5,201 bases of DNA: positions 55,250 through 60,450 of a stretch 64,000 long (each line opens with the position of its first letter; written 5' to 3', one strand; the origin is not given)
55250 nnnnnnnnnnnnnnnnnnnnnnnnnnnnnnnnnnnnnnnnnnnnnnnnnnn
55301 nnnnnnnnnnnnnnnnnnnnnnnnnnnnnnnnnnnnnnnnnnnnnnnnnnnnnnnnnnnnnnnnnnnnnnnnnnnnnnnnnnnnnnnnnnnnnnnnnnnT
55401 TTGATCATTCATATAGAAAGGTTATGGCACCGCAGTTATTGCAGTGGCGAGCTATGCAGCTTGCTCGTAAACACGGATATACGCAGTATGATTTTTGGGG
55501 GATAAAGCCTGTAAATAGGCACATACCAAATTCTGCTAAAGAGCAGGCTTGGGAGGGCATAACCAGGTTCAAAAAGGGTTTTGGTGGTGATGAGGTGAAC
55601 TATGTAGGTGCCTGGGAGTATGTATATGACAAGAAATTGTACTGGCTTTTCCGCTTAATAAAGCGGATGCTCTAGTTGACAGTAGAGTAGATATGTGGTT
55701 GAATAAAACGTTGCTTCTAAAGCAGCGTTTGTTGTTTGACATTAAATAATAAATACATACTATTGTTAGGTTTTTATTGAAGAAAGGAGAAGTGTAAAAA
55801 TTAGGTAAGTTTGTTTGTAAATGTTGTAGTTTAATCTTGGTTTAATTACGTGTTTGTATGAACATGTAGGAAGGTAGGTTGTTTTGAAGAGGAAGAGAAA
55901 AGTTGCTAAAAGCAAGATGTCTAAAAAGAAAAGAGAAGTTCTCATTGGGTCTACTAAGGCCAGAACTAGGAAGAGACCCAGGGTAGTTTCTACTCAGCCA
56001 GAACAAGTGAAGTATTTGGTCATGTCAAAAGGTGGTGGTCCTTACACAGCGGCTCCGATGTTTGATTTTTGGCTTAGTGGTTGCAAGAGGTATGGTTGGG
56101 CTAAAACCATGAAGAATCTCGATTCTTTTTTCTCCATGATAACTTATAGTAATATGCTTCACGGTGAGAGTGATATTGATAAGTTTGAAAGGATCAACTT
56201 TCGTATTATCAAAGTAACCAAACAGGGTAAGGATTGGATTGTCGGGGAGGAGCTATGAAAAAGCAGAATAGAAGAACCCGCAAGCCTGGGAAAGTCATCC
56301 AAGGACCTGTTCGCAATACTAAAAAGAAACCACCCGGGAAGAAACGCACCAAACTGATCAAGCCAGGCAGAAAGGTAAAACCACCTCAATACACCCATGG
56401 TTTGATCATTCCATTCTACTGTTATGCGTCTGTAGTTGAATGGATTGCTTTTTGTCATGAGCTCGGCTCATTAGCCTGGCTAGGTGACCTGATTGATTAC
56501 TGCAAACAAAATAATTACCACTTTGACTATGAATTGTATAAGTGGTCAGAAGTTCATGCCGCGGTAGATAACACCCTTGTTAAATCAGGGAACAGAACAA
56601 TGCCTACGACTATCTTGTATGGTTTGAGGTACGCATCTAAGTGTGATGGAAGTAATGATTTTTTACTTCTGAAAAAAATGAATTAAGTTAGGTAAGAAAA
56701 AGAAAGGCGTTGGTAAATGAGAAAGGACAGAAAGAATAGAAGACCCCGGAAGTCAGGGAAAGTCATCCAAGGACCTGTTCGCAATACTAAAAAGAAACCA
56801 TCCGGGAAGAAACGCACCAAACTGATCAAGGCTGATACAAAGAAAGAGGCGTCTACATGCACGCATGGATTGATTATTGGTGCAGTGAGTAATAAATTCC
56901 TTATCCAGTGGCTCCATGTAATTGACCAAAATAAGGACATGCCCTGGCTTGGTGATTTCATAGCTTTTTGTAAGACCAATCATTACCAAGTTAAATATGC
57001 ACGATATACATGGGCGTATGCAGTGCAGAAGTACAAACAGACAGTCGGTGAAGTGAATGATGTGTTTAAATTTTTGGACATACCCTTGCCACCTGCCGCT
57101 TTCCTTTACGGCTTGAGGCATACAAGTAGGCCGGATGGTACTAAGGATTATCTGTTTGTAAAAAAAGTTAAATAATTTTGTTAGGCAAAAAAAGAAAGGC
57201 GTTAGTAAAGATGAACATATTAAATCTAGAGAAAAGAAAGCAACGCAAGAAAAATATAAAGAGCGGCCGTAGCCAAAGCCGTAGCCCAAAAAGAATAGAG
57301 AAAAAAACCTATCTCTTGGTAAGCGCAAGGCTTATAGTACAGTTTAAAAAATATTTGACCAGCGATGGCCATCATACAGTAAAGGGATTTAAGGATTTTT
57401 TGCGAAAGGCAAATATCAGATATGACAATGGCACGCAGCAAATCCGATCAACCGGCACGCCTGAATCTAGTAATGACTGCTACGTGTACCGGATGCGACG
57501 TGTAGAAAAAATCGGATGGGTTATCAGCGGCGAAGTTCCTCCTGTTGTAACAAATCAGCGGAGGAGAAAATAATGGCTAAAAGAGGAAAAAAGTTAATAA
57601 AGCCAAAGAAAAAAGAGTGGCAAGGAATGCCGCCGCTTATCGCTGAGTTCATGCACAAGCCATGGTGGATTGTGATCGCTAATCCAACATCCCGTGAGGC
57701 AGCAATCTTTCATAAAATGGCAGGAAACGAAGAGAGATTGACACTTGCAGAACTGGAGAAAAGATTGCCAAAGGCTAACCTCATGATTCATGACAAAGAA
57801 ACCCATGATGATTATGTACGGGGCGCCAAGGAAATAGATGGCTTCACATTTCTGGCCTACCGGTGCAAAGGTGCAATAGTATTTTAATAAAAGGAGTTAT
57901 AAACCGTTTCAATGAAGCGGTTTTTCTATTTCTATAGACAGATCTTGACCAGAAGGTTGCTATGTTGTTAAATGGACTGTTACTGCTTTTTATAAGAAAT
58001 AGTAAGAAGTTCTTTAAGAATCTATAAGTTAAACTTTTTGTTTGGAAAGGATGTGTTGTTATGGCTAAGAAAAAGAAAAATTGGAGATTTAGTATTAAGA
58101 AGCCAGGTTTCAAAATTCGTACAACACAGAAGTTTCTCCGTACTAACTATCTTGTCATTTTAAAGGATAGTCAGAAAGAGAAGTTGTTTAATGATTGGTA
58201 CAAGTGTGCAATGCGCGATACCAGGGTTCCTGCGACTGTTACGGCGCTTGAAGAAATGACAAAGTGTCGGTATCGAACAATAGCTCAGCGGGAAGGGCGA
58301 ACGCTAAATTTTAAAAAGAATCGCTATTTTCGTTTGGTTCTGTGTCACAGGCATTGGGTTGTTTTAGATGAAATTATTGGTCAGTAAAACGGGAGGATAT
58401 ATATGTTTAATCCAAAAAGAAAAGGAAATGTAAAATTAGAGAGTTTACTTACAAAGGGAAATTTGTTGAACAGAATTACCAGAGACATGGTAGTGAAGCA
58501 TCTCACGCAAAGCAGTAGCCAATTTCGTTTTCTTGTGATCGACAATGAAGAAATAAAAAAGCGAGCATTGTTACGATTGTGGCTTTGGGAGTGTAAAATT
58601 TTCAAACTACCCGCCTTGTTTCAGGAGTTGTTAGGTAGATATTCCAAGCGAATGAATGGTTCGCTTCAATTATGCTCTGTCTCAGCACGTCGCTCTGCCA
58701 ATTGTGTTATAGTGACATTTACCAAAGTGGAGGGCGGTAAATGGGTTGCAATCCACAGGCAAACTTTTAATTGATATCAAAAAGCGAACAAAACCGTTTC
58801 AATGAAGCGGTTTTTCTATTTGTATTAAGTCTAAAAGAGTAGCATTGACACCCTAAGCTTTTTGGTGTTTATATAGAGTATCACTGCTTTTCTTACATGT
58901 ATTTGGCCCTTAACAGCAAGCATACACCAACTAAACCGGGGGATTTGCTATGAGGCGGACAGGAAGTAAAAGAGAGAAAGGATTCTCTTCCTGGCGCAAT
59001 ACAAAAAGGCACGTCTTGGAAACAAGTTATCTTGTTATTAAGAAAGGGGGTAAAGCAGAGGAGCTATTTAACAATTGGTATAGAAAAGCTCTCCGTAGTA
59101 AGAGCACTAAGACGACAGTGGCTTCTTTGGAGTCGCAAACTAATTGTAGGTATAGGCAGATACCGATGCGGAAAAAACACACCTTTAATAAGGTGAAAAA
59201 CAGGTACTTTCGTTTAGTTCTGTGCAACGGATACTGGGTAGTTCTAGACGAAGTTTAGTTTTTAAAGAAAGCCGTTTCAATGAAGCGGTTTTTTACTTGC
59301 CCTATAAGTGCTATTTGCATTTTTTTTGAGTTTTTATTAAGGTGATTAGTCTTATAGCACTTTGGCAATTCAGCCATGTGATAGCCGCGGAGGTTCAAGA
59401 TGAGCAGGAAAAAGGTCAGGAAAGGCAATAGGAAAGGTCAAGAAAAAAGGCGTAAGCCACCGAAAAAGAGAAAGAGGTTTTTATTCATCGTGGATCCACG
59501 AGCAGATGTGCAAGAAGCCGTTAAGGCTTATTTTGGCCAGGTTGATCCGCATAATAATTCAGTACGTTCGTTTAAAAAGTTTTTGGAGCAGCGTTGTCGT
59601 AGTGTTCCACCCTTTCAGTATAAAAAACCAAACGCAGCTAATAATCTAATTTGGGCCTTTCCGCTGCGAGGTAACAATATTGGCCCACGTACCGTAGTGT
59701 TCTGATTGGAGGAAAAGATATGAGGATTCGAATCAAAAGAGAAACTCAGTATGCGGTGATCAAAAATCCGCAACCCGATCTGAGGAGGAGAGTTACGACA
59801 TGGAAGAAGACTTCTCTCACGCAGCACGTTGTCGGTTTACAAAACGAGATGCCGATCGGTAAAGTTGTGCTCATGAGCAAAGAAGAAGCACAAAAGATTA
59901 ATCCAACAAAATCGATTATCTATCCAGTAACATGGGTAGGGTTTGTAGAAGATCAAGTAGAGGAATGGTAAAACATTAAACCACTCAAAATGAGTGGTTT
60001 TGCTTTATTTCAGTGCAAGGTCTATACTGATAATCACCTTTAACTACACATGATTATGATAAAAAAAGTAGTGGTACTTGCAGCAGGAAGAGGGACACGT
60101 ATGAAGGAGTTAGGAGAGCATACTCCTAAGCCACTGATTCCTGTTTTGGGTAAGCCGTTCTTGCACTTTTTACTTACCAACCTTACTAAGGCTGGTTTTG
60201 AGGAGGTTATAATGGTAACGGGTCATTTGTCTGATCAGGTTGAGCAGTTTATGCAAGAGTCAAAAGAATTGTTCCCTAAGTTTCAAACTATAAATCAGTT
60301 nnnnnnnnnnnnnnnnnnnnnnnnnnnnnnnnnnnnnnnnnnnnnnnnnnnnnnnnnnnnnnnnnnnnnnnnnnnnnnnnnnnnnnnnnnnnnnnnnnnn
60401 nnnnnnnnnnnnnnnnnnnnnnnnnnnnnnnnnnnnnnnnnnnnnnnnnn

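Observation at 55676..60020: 4.3-kb island of ten tandem small, strongly basic proteins with K/R-rich N-terminal tails, including two paralog pairs and a recurring 'YLV' motif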

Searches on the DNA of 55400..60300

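Call 75: search_rna_families(source=window, start=55400, end=60300, threshold=evalue, max_evalue=1)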
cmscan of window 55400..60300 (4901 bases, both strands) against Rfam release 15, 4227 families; matches with E-value up to 1: 1.
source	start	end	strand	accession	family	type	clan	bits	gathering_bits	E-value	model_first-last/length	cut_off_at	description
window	55650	55737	+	RF02869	ncS025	Gene; sRNA;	-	23.4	46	0.55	1-85/85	no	Burkholderia sRNA 25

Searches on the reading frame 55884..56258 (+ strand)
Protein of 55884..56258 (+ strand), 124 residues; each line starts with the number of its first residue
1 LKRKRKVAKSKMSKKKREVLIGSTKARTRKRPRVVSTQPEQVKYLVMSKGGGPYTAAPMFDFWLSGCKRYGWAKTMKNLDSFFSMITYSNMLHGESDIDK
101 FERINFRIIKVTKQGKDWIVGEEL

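Call 3: search_protein_families(library=pfam, max_evalue=1, proteins=[window:55884-56258:+])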
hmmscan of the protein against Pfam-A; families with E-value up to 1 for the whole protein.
window:55884-56258:+ (124 aa): 0 families

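Call 4: search_protein_families(library=phrogs, max_evalue=1, proteins=[window:55884-56258:+])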
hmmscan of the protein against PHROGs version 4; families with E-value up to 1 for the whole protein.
window:55884-56258:+ (124 aa): 0 families

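Call 6: list_cluster_members(proteins=[window:55884-56258:+, window:56255-56686:+, window:56717-57175:+, window:57211-57573:+, window:57573-57887:+, window:58061-58387:+, window:58403-58774:+, window:58950-59258:+, window:59400-59705:+, window:59720-59971:+])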
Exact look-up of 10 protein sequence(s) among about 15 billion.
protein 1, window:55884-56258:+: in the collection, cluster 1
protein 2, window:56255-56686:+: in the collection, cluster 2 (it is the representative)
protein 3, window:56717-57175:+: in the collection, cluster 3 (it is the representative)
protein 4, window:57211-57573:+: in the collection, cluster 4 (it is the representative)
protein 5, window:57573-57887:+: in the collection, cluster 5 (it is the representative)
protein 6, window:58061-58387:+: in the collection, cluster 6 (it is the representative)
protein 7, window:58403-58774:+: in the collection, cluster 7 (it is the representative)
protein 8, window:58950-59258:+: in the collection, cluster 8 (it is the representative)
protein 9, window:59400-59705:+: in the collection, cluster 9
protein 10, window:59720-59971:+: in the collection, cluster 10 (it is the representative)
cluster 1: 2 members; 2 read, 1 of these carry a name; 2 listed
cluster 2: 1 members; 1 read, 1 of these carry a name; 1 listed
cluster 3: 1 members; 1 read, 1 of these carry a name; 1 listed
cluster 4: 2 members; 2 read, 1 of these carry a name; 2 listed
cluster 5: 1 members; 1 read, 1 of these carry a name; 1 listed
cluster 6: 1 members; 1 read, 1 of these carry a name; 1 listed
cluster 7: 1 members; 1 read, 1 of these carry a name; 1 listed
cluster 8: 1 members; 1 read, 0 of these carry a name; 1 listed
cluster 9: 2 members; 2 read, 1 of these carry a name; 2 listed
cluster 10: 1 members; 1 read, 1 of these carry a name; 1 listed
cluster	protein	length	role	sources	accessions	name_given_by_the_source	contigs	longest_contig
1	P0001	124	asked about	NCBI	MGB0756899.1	MAG: hypothetical protein ACPGO5_00415 [Patescibacteria group bacterium]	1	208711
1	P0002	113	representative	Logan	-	-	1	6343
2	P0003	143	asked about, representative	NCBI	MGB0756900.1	MAG: hypothetical protein ACPGO5_00420 [Patescibacteria group bacterium]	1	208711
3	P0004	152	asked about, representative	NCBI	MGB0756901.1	MAG: hypothetical protein ACPGO5_00425 [Patescibacteria group bacterium]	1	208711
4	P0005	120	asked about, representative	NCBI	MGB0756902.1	MAG: hypothetical protein ACPGO5_00430 [Patescibacteria group bacterium]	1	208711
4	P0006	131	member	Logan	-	-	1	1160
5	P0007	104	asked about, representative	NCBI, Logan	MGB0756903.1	MAG: hypothetical protein ACPGO5_00435 [Patescibacteria group bacterium]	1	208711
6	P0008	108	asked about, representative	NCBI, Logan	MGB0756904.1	MAG: hypothetical protein ACPGO5_00440 [Patescibacteria group bacterium]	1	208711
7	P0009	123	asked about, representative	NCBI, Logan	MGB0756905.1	MAG: hypothetical protein ACPGO5_00445 [Patescibacteria group bacterium]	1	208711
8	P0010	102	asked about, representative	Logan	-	-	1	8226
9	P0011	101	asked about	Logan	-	-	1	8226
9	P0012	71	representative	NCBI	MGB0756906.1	MAG: hypothetical protein ACPGO5_00450 [Patescibacteria group bacterium]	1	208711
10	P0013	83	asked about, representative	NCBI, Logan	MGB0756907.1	MAG: hypothetical protein ACPGO5_00455 [Patescibacteria group bacterium]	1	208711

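Call 70: search_protein_families(library=padloc, max_evalue=1, proteins=[window:55884-56258:+])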
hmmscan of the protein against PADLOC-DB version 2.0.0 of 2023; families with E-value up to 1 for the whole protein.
window:55884-56258:+ (124 aa): 0 families

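Call 71: search_protein_families(library=ncbifam, max_evalue=1, proteins=[window:55884-56258:+])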
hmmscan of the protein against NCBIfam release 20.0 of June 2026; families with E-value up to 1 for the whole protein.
window:55884-56258:+ (124 aa): 0 families

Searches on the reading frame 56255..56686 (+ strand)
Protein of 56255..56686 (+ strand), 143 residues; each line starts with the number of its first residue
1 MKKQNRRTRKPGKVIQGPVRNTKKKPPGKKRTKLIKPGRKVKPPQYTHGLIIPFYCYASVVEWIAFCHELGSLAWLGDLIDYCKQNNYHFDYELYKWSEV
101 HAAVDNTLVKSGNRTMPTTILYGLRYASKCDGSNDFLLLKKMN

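Call 3: search_protein_families(library=pfam, max_evalue=1, proteins=[window:56255-56686:+])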
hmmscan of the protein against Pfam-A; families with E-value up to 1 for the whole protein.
window:56255-56686:+ (143 aa): 0 families

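Call 4: search_protein_families(library=phrogs, max_evalue=1, proteins=[window:56255-56686:+])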
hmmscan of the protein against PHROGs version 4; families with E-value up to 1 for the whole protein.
window:56255-56686:+ (143 aa): 0 families

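Call 70: search_protein_families(library=padloc, max_evalue=1, proteins=[window:56255-56686:+])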
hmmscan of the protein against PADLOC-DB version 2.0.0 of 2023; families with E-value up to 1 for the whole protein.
window:56255-56686:+ (143 aa): 0 families

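Call 71: search_protein_families(library=ncbifam, max_evalue=1, proteins=[window:56255-56686:+])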
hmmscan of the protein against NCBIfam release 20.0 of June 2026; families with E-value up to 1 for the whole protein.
window:56255-56686:+ (143 aa): 1 family
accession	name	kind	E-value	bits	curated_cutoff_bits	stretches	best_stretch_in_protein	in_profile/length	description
NF047777.1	LIC_11502_fam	equivalog_domain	0.048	14.3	75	1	58-99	39-80/82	LIC_11502 family protein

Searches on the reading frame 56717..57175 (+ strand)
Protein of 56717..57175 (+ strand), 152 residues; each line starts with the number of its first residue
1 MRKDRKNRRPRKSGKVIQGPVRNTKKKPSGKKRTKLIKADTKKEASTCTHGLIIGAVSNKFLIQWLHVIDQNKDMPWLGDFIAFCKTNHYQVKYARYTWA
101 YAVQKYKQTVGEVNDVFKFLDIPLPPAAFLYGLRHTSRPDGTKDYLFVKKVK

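Call 3: search_protein_families(library=pfam, max_evalue=1, proteins=[window:56717-57175:+])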
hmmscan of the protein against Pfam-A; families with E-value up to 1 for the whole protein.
window:56717-57175:+ (152 aa): 0 families

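Call 4: search_protein_families(library=phrogs, max_evalue=1, proteins=[window:56717-57175:+])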
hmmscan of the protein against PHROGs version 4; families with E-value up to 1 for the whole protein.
window:56717-57175:+ (152 aa): 0 families

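Call 7: find_encoding_contigs(protein=window:56717-57175:+, flank=10000, max_places=6)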
Protein window:56717-57175:+ (152 aa): no gene with exactly this product is on record in the collection.

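Call 8: find_homologous_proteins(query=window:56717-57175:+, max_evalue=0.01)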
Query window:56717-57175:+ (152 aa): 2 proteins with E <= 0.01 among 8 candidates.
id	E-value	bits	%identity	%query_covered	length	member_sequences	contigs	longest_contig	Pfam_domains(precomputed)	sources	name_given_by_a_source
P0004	1.9e-99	348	100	100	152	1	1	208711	-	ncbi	ncbi:MAG: hypothetical protein ACPGO5_00425 [Patescibacteria group bacterium]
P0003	9.5e-29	118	43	97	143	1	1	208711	-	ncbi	ncbi:MAG: hypothetical protein ACPGO5_00420 [Patescibacteria group bacterium]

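Call 52: find_related_loci(query=A6, collection=viral_contigs, flank=5000)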
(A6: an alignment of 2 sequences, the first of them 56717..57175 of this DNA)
Query A6 (152 aa) in viral_contigs; peptide patterns used: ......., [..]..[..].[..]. (x = any residue, [..] = any of these).
315 stretches matched a pattern, but none encodes a relative of the query by tblastn (E <= 1e-3).

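Call 70: search_protein_families(library=padloc, max_evalue=1, proteins=[window:56717-57175:+])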
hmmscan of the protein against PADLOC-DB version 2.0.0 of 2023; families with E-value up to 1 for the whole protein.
window:56717-57175:+ (152 aa): 0 families

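Call 71: search_protein_families(library=ncbifam, max_evalue=1, proteins=[window:56717-57175:+])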
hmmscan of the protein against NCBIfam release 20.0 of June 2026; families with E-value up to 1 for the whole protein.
window:56717-57175:+ (152 aa): 0 families

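Call 73: search_solved_structures(query=A6, max_evalue=10)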
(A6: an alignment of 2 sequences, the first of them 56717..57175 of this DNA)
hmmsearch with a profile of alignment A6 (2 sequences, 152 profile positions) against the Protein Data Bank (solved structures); distinct sequences matched with E-value up to 10: 4.
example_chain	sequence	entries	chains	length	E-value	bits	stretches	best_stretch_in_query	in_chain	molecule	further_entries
1qnz_H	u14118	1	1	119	0.062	16.6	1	35-136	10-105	0.5B ANTIBODY (HEAVY CHAIN)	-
2hmf_A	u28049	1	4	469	0.41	13.9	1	38-111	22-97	Probable aspartokinase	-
3c1m_A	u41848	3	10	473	0.41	13.9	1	38-111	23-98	Probable aspartokinase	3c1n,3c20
9hvw_H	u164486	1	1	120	0.57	13.4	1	36-98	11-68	131-2a heavy chain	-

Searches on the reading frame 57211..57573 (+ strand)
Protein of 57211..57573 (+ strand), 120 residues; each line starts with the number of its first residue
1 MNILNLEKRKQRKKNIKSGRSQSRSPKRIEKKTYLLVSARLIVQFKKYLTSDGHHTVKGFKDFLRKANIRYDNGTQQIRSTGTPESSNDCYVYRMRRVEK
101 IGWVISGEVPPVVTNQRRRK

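Call 3: search_protein_families(library=pfam, max_evalue=1, proteins=[window:57211-57573:+])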
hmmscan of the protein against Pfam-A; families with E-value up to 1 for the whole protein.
window:57211-57573:+ (120 aa): 2 families
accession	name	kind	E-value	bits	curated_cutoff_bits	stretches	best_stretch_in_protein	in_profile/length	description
PF03997.17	VPS28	-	0.0099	16.1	24.5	1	28-85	22-79/188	VPS28 protein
PF02244.21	Propep_M14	-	0.14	12.7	22.1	0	55-72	43-60/73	Carboxypeptidase activation peptide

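Call 4: search_protein_families(library=phrogs, max_evalue=1, proteins=[window:57211-57573:+])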
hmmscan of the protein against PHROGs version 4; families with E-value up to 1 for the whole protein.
window:57211-57573:+ (120 aa): 1 family
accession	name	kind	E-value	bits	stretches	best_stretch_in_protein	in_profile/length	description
phrog_29759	-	unknown function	0.64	11.3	0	6-116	39-138/149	-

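Call 70: search_protein_families(library=padloc, max_evalue=1, proteins=[window:57211-57573:+])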
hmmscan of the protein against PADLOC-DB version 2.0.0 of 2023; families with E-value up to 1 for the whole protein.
window:57211-57573:+ (120 aa): 0 families

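Call 71: search_protein_families(library=ncbifam, max_evalue=1, proteins=[window:57211-57573:+])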
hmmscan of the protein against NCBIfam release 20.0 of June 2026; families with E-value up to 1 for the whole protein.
window:57211-57573:+ (120 aa): 0 families
